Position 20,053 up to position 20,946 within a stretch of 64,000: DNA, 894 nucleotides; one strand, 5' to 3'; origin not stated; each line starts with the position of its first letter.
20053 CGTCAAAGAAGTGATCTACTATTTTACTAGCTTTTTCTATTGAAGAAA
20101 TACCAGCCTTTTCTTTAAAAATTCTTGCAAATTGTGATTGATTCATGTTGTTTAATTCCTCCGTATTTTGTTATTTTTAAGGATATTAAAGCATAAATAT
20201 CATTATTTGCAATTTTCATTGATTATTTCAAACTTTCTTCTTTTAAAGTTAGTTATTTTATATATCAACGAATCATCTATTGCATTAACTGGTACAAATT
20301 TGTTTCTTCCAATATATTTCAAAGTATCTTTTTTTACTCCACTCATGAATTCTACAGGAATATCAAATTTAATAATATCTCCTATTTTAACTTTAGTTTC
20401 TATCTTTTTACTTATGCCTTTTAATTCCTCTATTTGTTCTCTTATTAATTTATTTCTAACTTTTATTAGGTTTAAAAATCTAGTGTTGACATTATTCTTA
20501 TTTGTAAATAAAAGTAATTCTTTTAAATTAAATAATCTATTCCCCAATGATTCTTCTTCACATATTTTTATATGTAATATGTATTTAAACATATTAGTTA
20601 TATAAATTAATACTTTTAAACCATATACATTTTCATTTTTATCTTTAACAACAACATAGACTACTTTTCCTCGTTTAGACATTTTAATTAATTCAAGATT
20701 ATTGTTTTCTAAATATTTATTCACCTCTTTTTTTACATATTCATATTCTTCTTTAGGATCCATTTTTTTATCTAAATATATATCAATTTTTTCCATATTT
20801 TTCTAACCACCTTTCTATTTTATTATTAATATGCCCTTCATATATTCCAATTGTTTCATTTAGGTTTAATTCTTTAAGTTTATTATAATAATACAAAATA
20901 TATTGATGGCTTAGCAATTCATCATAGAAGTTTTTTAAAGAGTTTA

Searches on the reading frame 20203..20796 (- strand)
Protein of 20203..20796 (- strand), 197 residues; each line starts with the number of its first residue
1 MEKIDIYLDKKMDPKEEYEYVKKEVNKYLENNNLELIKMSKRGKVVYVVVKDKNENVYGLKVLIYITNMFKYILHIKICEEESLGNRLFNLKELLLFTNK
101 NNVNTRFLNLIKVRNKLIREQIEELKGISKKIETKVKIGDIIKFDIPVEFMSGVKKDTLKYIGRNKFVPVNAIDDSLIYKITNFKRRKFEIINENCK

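Call 54: search_protein_families(library=pfam, proteins=[window:20203-20796:-], max_evalue=0.01)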
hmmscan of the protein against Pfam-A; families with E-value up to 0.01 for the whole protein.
window:20203-20796:- (197 aa): 1 family
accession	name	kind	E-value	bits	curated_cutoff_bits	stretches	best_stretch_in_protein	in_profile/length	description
PF21992.2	DUF6927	-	0.0034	17.7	27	1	134-183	23-73/74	Domain of unknown function (DUF6927)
